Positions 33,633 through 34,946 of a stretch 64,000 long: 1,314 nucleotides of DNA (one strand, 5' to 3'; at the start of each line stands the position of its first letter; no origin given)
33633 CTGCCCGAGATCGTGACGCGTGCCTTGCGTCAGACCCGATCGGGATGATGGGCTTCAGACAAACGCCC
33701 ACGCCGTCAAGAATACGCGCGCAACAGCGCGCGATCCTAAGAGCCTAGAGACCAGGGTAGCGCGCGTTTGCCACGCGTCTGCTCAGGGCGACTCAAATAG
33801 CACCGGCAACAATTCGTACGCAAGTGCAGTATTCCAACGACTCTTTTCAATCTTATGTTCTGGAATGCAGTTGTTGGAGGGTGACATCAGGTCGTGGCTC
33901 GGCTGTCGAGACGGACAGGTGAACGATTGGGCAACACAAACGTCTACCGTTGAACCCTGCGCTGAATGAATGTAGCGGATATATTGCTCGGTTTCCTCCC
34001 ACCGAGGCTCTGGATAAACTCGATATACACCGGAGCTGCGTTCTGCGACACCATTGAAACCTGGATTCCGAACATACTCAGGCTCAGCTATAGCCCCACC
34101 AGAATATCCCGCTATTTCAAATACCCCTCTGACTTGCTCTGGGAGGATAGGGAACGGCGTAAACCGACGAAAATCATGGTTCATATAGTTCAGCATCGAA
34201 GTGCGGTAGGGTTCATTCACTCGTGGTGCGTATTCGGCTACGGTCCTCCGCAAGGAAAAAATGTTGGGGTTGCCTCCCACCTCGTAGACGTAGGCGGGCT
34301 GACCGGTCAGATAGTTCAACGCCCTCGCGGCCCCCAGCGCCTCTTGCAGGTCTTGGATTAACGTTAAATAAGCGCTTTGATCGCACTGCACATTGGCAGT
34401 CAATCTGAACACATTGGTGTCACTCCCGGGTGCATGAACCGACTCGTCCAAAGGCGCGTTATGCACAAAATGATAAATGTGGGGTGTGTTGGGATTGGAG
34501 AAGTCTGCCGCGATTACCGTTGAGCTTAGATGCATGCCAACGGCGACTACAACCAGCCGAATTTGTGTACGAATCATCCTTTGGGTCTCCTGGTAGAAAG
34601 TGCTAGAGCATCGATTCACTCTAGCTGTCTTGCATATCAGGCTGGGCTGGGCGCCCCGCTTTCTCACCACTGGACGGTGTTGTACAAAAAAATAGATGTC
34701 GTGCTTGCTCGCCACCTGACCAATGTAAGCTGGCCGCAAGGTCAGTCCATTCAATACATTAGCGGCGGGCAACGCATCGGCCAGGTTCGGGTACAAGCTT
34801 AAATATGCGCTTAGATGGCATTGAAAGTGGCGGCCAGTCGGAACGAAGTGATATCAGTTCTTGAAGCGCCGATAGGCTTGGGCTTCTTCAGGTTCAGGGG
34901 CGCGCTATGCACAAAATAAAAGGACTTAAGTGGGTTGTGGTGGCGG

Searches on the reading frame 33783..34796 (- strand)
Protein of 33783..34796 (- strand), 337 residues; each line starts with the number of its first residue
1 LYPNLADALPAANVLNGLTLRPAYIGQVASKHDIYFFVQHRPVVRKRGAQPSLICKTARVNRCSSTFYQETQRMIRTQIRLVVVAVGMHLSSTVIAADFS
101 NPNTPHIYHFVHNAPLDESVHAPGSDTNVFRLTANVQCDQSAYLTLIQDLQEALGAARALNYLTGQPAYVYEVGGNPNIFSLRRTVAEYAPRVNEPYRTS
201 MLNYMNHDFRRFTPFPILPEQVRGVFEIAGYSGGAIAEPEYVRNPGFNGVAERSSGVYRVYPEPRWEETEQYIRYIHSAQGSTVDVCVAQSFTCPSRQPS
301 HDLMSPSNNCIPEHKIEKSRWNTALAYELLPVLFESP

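Call 3: search_protein_families(library=pfam, proteins=[window:33783-34796:-], max_evalue=10)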
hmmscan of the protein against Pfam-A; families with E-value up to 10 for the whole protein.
window:33783-34796:- (337 aa): 1 family
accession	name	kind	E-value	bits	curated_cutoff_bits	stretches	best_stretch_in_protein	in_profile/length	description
PF01375.23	Enterotoxin_a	-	0.028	14.5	21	1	134-195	66-125/258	Heat-labile enterotoxin alpha chain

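Call 4: search_protein_families(library=ncbifam, proteins=[window:33783-34796:-], max_evalue=10)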
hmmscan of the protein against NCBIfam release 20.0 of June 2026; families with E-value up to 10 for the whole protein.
window:33783-34796:- (337 aa): 0 families
